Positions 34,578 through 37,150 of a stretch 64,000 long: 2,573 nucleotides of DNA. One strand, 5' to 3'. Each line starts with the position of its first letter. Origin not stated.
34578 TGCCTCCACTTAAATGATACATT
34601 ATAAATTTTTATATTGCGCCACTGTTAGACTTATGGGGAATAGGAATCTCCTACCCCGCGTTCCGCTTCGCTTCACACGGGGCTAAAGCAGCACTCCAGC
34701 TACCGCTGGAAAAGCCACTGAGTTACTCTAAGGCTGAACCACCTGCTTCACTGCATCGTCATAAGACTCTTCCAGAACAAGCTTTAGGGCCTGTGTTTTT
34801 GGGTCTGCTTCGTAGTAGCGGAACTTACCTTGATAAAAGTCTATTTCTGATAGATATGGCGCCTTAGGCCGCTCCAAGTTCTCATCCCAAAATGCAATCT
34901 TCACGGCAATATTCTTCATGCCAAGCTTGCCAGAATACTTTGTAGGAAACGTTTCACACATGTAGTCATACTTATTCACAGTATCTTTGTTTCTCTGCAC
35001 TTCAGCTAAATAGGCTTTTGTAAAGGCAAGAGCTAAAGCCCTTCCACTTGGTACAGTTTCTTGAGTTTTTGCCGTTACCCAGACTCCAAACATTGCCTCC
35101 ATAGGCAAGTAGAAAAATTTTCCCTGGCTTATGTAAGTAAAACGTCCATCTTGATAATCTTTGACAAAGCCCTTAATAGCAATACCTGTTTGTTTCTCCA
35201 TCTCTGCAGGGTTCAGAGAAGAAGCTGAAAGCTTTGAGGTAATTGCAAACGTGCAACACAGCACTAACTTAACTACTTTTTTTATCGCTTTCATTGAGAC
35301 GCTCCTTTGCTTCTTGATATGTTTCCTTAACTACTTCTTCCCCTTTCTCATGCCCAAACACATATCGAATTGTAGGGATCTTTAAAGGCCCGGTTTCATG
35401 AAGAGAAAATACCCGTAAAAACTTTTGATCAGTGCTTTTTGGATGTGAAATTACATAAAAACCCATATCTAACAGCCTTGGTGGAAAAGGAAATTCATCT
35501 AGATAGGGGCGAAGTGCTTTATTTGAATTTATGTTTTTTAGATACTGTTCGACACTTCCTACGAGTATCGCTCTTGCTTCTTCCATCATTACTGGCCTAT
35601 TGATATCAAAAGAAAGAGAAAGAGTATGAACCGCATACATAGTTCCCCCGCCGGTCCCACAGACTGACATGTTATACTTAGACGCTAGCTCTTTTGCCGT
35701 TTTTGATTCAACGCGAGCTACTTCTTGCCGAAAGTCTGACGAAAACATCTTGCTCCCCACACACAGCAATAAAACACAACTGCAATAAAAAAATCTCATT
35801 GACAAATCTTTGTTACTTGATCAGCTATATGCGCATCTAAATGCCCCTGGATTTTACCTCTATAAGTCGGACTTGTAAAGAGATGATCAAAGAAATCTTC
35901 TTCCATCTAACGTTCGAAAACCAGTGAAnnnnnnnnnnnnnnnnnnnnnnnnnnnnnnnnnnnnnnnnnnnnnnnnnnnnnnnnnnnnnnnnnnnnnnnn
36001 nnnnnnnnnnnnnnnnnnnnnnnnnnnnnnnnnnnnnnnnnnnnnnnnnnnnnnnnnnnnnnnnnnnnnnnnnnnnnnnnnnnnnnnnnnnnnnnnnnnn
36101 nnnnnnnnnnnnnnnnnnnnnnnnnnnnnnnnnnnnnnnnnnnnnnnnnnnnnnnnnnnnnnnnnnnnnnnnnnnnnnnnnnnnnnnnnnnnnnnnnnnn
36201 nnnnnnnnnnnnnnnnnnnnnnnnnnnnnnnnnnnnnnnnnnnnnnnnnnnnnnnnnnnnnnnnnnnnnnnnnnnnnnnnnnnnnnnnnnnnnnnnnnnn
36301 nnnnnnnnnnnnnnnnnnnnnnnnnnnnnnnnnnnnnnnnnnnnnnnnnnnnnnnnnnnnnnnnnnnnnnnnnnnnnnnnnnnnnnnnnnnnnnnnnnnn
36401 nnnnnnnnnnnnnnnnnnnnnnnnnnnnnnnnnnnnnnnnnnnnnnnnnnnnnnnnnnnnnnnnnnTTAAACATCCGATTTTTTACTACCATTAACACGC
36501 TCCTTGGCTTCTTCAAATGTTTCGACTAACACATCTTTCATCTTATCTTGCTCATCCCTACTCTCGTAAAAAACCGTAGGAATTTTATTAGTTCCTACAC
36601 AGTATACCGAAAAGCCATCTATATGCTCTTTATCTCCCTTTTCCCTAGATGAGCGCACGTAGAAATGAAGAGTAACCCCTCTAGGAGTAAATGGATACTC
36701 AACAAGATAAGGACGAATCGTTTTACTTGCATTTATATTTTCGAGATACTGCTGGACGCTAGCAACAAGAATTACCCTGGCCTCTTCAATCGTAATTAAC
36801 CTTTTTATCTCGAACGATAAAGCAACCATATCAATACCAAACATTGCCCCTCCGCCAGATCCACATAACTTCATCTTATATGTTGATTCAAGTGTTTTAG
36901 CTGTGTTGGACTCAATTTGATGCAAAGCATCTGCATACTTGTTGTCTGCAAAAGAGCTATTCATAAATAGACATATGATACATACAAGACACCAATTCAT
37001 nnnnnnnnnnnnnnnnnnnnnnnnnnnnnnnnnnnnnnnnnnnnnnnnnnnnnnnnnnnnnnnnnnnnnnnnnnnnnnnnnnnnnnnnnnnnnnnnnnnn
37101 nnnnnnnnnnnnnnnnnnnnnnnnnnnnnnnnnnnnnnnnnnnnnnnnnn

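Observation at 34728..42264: Sec-type Rhs/YD-repeat toxin with a lipase-like tip plus an A-B-A-B array of four exported paralogs: candidate polymorphic toxin/immunity system in a Chlamydiae-like genome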

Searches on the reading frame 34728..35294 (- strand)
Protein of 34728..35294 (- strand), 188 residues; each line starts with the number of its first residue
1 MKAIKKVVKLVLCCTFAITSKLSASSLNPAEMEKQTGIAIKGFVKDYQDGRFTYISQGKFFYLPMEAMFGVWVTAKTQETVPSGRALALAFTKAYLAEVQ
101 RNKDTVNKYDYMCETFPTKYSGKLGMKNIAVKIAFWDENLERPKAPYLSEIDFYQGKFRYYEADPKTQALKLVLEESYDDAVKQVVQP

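Call 3: search_protein_families(library=pfam, proteins=[window:34728-35294:-], max_evalue=0.1)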
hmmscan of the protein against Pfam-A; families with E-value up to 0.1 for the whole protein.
window:34728-35294:- (188 aa): 1 family
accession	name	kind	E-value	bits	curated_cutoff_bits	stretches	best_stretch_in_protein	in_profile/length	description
PF14281.12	PDDEXK_4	-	0.053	13.9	22.3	0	19-54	16-51/183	PD-(D/E)XK nuclease superfamily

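Call 4: search_protein_families(library=ncbifam, proteins=[window:34728-35294:-], max_evalue=0.1)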
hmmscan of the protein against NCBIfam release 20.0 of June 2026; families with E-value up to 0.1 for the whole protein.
window:34728-35294:- (188 aa): 0 families

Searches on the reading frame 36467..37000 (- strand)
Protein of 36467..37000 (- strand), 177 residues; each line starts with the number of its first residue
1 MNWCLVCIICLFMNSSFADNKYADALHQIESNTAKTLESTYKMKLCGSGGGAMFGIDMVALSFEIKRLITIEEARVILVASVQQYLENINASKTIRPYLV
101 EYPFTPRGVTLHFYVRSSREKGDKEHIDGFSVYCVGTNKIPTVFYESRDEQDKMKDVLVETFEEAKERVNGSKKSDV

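Call 3: search_protein_families(library=pfam, proteins=[window:36467-37000:-], max_evalue=0.1)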
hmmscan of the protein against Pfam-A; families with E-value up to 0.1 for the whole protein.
window:36467-37000:- (177 aa): 0 families

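Call 4: search_protein_families(library=ncbifam, proteins=[window:36467-37000:-], max_evalue=0.1)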
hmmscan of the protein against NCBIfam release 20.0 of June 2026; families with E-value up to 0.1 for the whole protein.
window:36467-37000:- (177 aa): 1 family
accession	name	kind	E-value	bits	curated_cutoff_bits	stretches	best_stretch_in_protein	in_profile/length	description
TIGR03288.1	CoB_CoM_SS_B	equivalog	0.009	15.3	345.15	1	29-81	176-228/290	CoB--CoM heterodisulfide reductase subunit B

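Call 12: find_homologous_proteins(query=A1, max_evalue=0.01)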
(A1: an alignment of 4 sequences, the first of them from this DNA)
Query A1 (4 sequences) (177 aa, profile of the alignment): 160 proteins with E <= 0.01 among 2461 candidates; the best 120 are listed.
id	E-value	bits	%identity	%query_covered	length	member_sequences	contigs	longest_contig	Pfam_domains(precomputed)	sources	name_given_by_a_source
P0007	3.0e-80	286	31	64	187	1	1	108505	-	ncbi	-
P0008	7.3e-67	243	100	93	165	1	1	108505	-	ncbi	-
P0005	1.6e-61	225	-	-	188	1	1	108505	-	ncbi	-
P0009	5.4e-51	191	39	62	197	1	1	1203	-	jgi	jgi:hypothetical protein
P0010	9.4e-48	181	29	92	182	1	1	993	-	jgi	jgi:hypothetical protein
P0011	3.2e-46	176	54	96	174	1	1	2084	-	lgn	-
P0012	3.9e-45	172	32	96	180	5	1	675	-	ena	-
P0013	1.0e-44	171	31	96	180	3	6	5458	-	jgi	-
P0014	2.1e-44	170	33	65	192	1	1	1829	-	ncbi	-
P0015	7.5e-44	168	33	88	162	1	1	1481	-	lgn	-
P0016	1.3e-43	167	51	98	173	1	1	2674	-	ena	-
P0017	3.1e-43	166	30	97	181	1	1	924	-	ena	-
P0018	4.6e-43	165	28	91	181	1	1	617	-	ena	-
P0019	7.7e-43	165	30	92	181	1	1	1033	-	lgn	-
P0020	1.0e-42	164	33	94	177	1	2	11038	-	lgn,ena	-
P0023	4.1e-42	162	32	94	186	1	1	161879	-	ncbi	-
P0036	1.8e-40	157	30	92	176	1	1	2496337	-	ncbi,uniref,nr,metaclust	ncbi:hypothetical protein [Simkania negevensis]|uniref:Lipoprotein n=1 Tax=Simkania negevensis (stra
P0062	1.3e-37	147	33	91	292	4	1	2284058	-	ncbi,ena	-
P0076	1.3e-36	144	32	95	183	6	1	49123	-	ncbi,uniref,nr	ncbi:hypothetical protein [Candidatus Rhabdochlamydia sp. T3358]|uniref:hypothetical protein n=1 Tax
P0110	3.8e-34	136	25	64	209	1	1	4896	-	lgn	-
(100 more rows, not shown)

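Call 14: find_encoding_contigs(protein=P0036, flank=10000, max_places=3)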
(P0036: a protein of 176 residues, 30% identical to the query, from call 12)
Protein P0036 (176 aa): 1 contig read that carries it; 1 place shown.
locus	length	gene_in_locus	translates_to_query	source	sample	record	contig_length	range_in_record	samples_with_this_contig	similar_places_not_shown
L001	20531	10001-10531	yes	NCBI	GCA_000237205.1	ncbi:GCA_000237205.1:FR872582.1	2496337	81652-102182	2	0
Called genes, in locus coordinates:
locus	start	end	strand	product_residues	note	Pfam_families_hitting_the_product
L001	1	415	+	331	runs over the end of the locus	PF02685:Glucokinase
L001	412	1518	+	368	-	PF05150:Legionella_OMP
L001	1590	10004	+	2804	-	PF20148:DUF6531, PF05593:RHS_repeat (weak), PF25023:TEN_YD-shell, PF05095:DUF687 (weak)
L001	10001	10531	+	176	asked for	-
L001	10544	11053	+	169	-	-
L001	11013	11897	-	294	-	PF13737:DDE_Tnp_1_5, PF01609:DDE_Tnp_1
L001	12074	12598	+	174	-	-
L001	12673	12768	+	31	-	-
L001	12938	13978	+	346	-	PF05150:Legionella_OMP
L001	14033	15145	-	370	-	PF05150:Legionella_OMP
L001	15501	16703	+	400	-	PF00155:Aminotran_1_2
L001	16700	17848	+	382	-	PF04085:MreC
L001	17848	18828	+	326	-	PF00005:ABC_tran, PF13304:AAA_21 (faint)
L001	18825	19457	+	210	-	PF00528:BPD_transp_1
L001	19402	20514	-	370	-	PF04464:Glyphos_transf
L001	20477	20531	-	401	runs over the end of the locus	PF04464:Glyphos_transf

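Call 29: find_related_loci(query=A1, collection=genome_contigs, flank=10000)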
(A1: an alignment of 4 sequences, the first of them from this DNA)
Query A1 (177 aa) in genome_contigs; peptide patterns used: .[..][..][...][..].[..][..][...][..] (x = any residue, [..] = any of these).
599 stretches matched a pattern (row limit reached: there are more); 4 encode a relative of the query (tblastn E <= 1e-3); 4 distinct loci.
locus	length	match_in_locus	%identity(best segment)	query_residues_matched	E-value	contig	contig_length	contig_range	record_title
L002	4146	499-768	37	26-115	3e-18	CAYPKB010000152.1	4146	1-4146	MAG TPA_asm: uncultured bacterium isolate SRP141376_co1_3 genome assembly, contig: NODE_33661_length_4146_cov_3.256661,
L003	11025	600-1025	29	22-169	2e-14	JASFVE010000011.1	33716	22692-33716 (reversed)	MAG: Chlamydiota bacterium isolate D1105M20metaG_Bin_153 D1105M20metaG_FD_scaffold_258_c1, whole genome shotgun sequence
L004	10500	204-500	28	22-120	2e-13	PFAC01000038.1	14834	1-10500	MAG: Chlamydiae bacterium CG10_big_fil_rev_8_21_14_0_10_35_9 CG10_8_21_14_0.10_scaffold_3886_c, whole genome shotgun seq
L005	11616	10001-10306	25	9-105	8e-9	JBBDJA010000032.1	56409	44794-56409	MAG: Waddliaceae bacterium isolate LejiaA_42_13 Lejia_A_982_length_56409_cov_7, whole genome shotgun sequence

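Call 30: find_encoding_contigs(protein=P0023, flank=10000, max_places=2)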
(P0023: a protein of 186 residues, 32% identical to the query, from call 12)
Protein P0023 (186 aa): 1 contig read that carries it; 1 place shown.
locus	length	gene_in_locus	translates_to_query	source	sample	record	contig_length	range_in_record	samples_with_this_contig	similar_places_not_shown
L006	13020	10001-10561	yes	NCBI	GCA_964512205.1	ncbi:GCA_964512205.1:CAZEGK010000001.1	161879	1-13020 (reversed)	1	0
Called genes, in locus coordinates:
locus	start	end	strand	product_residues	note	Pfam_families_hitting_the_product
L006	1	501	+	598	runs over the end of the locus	PF10459:Peptidase_S46, PF13365:Trypsin_2 (faint), PF10459:Peptidase_S46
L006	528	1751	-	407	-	PF13173:AAA_14, PF13635:DUF4143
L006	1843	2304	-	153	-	PF00300:His_Phos_1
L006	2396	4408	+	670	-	PF00456:Transketolase_N, PF02779:Transket_pyr, PF02780:Transketolase_C, PF22613:Transketolase_C_1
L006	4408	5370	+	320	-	PF01208:URO-D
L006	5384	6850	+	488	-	PF04244:DPRP, PF03441:FAD_binding_7 (faint)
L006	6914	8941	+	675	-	PF01344:Kelch_1 (faint), PF02225:PA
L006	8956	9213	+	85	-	-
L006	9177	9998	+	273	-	-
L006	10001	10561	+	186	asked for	-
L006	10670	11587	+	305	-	-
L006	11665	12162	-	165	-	-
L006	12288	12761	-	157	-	-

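Call 31: find_encoding_contigs(protein=P0062, flank=10000, max_places=2)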
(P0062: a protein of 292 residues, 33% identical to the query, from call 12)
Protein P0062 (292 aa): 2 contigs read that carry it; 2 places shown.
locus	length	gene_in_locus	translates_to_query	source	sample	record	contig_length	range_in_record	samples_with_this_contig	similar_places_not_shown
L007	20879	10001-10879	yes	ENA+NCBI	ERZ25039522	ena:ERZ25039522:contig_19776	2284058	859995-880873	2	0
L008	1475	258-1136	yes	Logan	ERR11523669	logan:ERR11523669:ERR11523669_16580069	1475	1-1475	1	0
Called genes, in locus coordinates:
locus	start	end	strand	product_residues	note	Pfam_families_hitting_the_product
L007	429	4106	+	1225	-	-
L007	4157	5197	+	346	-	PF13592:HTH_33, PF13358:DDE_3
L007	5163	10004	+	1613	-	PF20148:DUF6531, PF25023:TEN_YD-shell (weak), PF05593:RHS_repeat (weak), PF25023:TEN_YD-shell, PF05095:DUF687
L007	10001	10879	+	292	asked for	-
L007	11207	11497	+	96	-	-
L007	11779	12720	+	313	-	PF00106:adh_short (weak), PF13561:adh_short_C2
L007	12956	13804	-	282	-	PF00702:Hydrolase (faint), PF05116:S6PP (faint), PF08282:Hydrolase_3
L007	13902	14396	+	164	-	PF04347:FliO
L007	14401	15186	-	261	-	-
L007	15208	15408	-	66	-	-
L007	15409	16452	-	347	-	PF12127:FloA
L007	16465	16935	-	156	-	PF01957:NfeD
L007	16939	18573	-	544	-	PF25145:NfeD1b_N, PF24961:NfeD_membrane, PF01957:NfeD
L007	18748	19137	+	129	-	-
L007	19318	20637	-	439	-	PF00202:Aminotran_3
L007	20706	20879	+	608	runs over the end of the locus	PF07244:POTRA (faint), PF01103:Omp85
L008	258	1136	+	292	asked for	-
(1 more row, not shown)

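Call 32: find_encoding_contigs(protein=P0076, flank=10000, max_places=2)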
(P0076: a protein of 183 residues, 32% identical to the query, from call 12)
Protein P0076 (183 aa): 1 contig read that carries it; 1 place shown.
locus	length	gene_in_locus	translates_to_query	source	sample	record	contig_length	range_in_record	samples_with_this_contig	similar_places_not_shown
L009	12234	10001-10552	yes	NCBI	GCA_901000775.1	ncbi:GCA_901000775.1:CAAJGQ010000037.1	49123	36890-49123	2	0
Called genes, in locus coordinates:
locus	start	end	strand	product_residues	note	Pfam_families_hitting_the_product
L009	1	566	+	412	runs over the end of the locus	-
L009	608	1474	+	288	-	PF02899:Phage_int_SAM_1, PF13495:Phage_int_SAM_4 (weak), PF00589:Phage_integrase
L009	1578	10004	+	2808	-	PF20148:DUF6531, PF25023:TEN_YD-shell (weak), PF05593:RHS_repeat (weak), PF25023:TEN_YD-shell (weak)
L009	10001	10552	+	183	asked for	-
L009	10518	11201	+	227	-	-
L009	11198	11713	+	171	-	-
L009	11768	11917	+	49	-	-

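Call 57: find_encoding_contigs(protein=P0110, flank=5000, max_places=2)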
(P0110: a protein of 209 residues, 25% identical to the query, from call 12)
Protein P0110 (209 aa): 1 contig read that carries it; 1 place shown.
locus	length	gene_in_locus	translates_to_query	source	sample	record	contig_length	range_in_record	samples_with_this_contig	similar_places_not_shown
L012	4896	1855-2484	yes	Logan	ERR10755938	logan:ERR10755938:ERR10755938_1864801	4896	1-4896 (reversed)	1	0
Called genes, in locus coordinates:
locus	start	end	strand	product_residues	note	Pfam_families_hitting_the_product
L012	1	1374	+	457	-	?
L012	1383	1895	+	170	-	-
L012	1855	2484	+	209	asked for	-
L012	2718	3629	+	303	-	-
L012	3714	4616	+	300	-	-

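Call 58: find_encoding_contigs(protein=P0016, flank=5000, max_places=2)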
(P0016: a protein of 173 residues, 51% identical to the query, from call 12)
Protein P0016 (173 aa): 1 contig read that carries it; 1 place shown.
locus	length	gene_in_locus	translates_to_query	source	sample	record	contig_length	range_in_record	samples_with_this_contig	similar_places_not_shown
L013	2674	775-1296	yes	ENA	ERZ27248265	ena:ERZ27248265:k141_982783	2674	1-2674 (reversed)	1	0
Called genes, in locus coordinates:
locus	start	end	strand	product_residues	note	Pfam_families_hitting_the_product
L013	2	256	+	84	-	?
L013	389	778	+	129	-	-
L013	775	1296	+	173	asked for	-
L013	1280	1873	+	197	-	-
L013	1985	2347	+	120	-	-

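Call 59: predict_structure(alignment_id=A3)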
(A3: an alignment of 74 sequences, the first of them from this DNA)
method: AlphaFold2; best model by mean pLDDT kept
length: 177 residues; sequences in the alignment: 74
mean_pLDDT: 89.7   pTM: 0.82
mean pLDDT of the five models: 89.7, 88.3, 88.2, 87.2, 87.2
residues with pLDDT >= 90: 127; 70-90: 29; 50-70: 21; < 50: 0
segments of 3 or more residues with pLDDT < 50: none
pLDDT, mean of each block of 10 residues (from residue 1): 68 60 93 98 96 88 97 98 98 95 97 89 85 90 94 94 97 73
secondary structure, 60 per line:
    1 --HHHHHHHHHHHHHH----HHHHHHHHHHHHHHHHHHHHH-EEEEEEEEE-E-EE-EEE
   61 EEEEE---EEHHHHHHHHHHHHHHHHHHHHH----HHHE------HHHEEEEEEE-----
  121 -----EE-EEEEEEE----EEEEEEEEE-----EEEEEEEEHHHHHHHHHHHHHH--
elements in order: H3-16 H21-41 E43-51 E58-65 H71-91 E109-115 E129-135 E140-148 E154-161 H162-175

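Call 62: fold_search(model_id=the predicted structure, library=pdb)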
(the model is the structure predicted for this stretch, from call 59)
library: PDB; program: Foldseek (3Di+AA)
matches with E <= 10: 465; with E <= 0.001: 0
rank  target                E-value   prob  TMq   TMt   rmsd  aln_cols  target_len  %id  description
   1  6h5m                  2.3e-01  0.66  0.33  0.57   6.8       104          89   14  MamM CTD H264E - Zinc form 1 (released 2019-08-07)
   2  6hao                  2.4e-01  0.69  0.34  0.58   6.6       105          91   14  MamM CTD H264E - Cadmium form 2 (released 2019-08-21)
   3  9mt4_H                3.5e-01  0.13  0.14  0.18   8.8        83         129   11  Connector structure of phage JohannRWettstein (Bas63) (released 2025-11-19)
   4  4ewv_A                3.7e-01  0.18  0.24  0.12   6.1       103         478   12  Crystal structure of GH3.12 in complex with AMPCPP (released 2012-06-13)
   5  6h5u_B                4.2e-01  0.25  0.26  0.45   8.4       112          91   12  MamM CTD H264E - Zinc form 2 (released 2019-08-07)
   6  6hhs_A                4.5e-01  0.51  0.32  0.59   6.4       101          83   14  MamM CTD E289D - Cadmium form (released 2019-09-18)
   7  5cw3_D                4.5e-01  0.12  0.19  0.15  10.8       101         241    6  Structure of CfBRCC36-CfKIAA0157 complex (Zn Edge) (released 2015-09-16)
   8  1ib8                  4.5e-01  0.07  0.20  0.21  14.0       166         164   12  SOLUTION STRUCTURE AND FUNCTION OF A CONSERVED PROTEIN SP14.3 ENCODED BY AN ESSENTIAL STREPTOCOCCUS PNEUMONIAE GENE (released 2002-03-27)
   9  7pk4_B                4.8e-01  0.15  0.15  0.28  12.3        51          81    2  Tick salivary cystatin Ricistatin in complex with cathepsin V (released 2022-12-14)
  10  7cgo_Dg               5.1e-01  0.60  0.33  0.61   3.8        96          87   14  Cryo-EM structure of the flagellar motor-hook complex from Salmonella (released 2021-04-28)
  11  9lio_A                5.1e-01  0.18  0.34  0.21   9.8       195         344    9  Human cGAS catalytic domain bound with XL-3123 (released 2025-06-04)
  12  4fl3                  5.1e-01  0.06  0.16  0.07  16.8       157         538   10  Structural and Biophysical Characterization of the Syk Activation Switch (released 2012-11-28)
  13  6han_A                5.4e-01  0.30  0.30  0.49   6.9       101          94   16  MamM CTD H264E-E289H (released 2019-08-21)
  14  5lpa_A                5.4e-01  0.21  0.27  0.20   6.1        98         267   13  AadA E87Q in complex with ATP, calcium and dihydrostreptomycin (released 2018-01-17)
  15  9lio_B                5.4e-01  0.20  0.35  0.21   9.8       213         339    9  Human cGAS catalytic domain bound with XL-3123 (released 2025-06-04)
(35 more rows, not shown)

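Call 81: find_related_loci(query=A3, collection=metagenome_contigs, flank=4000)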
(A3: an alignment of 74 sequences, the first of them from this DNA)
Query A3 (177 aa) in metagenome_contigs; peptide patterns used: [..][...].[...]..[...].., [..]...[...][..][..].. (x = any residue, [..] = any of these).
258 stretches matched a pattern; 73 encode a relative of the query (tblastn E <= 1e-3); 73 distinct loci.
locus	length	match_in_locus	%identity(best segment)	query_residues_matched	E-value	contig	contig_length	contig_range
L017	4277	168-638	36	5-165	8e-26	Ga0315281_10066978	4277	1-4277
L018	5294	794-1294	30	1-170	5e-24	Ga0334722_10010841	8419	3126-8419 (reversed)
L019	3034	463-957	33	5-170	2e-22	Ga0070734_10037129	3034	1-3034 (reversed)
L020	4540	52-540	34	4-165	4e-22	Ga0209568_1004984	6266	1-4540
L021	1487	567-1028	34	5-165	2e-21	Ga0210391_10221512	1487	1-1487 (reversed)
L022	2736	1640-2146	31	1-170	3e-21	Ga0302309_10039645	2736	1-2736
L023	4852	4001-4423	30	22-169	4e-21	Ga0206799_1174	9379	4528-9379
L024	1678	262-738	32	11-171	3e-21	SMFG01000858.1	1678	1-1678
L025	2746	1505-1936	33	21-171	3e-21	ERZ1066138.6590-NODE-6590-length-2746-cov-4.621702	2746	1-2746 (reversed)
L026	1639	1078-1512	32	22-173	5e-21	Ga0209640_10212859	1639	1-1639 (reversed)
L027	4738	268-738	28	8-173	2e-20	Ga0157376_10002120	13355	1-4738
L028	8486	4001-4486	30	5-169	4e-20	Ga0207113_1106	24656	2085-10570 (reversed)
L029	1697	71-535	33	11-170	3e-20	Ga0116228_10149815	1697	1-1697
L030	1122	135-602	31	11-171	4e-20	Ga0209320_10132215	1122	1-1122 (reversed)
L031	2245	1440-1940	30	4-172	8e-20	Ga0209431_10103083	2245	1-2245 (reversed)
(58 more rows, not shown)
